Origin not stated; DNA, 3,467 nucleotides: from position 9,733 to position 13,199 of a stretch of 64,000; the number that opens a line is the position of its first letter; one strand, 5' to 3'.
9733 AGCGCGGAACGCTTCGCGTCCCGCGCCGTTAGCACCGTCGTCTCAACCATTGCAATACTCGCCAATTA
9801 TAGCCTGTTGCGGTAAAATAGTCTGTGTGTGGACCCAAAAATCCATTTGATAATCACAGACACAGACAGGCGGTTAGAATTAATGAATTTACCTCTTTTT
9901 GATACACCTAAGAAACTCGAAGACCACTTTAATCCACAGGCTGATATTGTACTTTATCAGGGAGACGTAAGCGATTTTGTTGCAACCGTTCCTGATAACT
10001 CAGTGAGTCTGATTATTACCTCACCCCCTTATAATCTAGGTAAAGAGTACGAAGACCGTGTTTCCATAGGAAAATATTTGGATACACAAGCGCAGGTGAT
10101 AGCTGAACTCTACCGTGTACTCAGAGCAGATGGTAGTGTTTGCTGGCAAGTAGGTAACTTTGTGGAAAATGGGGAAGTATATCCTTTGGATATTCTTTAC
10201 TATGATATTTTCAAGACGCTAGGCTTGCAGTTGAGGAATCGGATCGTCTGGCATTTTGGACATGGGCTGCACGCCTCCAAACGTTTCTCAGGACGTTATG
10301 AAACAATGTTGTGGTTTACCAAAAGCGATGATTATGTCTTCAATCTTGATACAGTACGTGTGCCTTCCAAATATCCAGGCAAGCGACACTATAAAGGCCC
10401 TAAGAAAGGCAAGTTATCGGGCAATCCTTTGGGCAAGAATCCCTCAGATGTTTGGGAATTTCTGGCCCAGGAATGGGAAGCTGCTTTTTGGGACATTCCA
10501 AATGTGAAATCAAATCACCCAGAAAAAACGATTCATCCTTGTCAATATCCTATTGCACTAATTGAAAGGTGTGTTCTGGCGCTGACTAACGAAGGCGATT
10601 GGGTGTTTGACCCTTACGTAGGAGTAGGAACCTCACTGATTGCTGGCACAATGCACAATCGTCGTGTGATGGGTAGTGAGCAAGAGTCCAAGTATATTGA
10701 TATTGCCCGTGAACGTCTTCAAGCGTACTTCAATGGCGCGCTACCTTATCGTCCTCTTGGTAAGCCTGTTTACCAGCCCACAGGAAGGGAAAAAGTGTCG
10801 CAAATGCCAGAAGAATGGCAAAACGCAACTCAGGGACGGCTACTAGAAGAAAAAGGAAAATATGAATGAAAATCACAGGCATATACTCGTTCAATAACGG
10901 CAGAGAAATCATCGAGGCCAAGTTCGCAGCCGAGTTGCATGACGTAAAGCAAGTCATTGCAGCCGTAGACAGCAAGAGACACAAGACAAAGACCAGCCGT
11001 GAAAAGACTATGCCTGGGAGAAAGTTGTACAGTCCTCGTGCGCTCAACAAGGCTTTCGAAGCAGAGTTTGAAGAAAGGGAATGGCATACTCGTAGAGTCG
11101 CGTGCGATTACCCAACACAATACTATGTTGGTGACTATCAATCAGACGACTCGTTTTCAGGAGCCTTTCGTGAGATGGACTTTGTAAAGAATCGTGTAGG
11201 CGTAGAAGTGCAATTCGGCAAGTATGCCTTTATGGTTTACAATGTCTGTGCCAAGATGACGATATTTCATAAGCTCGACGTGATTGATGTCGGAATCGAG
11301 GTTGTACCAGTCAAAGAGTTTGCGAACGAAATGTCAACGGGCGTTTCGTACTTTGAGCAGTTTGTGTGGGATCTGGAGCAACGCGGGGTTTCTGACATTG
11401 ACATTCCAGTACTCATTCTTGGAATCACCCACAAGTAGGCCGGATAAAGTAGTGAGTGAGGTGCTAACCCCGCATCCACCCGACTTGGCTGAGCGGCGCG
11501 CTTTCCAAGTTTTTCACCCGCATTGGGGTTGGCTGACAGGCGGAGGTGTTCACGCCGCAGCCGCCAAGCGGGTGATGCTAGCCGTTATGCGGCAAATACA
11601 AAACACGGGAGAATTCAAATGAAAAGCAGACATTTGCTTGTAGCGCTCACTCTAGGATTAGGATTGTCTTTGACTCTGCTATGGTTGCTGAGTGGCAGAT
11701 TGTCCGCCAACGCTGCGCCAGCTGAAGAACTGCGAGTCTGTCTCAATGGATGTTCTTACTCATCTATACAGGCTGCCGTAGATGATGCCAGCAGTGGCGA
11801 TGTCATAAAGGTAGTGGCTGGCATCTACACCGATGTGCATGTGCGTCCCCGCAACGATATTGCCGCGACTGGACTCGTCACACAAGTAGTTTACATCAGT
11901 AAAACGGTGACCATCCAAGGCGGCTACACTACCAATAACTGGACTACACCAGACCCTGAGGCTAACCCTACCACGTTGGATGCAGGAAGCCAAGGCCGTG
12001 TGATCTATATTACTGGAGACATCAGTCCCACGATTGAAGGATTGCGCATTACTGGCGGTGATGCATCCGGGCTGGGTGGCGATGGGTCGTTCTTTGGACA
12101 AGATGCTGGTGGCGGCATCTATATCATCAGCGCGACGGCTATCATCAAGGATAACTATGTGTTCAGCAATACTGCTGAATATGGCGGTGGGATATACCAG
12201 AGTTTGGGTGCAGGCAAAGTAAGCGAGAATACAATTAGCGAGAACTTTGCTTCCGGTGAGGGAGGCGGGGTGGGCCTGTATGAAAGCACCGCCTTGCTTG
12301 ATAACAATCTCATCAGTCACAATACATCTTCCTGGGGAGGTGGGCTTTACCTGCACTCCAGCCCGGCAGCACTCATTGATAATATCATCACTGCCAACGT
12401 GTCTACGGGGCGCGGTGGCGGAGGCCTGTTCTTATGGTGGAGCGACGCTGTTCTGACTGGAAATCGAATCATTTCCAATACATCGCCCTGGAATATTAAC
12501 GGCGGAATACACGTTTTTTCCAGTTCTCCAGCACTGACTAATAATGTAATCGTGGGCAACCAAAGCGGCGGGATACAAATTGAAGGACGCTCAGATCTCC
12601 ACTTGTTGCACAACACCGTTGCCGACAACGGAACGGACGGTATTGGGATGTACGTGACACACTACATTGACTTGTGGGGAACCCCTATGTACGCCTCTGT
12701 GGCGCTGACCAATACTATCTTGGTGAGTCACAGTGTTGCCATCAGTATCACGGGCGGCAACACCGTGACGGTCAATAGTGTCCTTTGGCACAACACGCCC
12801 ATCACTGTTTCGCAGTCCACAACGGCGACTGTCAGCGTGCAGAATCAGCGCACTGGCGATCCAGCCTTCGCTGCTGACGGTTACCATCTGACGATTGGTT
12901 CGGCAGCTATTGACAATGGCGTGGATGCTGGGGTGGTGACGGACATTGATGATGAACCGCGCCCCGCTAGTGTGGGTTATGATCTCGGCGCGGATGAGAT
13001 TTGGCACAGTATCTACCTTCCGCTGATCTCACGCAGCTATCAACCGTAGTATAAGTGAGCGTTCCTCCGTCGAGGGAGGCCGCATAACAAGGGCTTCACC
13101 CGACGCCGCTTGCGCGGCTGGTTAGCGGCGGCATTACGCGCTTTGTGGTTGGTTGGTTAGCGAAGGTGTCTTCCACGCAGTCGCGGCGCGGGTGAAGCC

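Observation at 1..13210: Integron cassette array with unusually long attC sites; the integrase is missing from the window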

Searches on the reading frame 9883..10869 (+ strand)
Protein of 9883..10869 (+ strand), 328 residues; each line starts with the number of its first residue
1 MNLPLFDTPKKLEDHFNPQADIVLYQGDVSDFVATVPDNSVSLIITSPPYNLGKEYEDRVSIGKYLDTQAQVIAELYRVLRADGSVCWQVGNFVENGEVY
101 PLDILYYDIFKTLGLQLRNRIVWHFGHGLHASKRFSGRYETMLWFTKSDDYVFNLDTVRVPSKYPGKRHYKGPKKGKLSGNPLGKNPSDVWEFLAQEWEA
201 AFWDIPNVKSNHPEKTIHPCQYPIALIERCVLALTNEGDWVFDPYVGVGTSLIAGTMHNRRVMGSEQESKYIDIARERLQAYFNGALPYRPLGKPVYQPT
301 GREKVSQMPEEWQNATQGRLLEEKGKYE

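Call 9: search_protein_families(library=pfam, proteins=[window:9883-10869:+], max_evalue=0.001)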
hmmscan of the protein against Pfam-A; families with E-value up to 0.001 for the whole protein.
window:9883-10869:+ (328 aa): 1 family
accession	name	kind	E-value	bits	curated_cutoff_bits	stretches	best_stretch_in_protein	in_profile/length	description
PF01555.25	N6_N4_Mtase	-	1.2e-48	166.4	26.7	1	41-276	1-220/221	DNA methylase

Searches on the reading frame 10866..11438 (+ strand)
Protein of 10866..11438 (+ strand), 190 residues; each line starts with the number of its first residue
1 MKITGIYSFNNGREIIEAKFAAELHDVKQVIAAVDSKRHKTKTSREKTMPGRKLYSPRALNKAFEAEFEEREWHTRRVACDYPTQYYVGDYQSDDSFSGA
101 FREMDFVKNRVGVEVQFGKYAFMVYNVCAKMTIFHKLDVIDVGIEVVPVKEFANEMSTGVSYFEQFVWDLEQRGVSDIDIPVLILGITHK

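Call 9: search_protein_families(library=pfam, proteins=[window:10866-11438:+], max_evalue=0.001)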
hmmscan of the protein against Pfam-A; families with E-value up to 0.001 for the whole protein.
window:10866-11438:+ (190 aa): 1 family
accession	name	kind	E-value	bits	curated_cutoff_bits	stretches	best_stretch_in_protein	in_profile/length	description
PF09195.17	Endonuc-BglII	-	4.4e-25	88.7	26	1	11-188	1-163/163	Restriction endonuclease BglII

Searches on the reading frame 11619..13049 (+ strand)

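Call 9: search_protein_families(library=pfam, proteins=[window:11619-13049:+], max_evalue=0.001)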
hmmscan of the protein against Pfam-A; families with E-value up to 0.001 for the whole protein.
window:11619-13049:+ (476 aa): 2 families
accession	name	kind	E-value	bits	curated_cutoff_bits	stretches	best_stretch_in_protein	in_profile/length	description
PF13229.12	Beta_helix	-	3.8e-20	72.6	25.9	2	202-344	14-144/158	Right handed beta helix region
PF05048.19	NosD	-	1.2e-11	44.9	23.6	2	166-303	40-159/212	Periplasmic copper-binding protein (NosD)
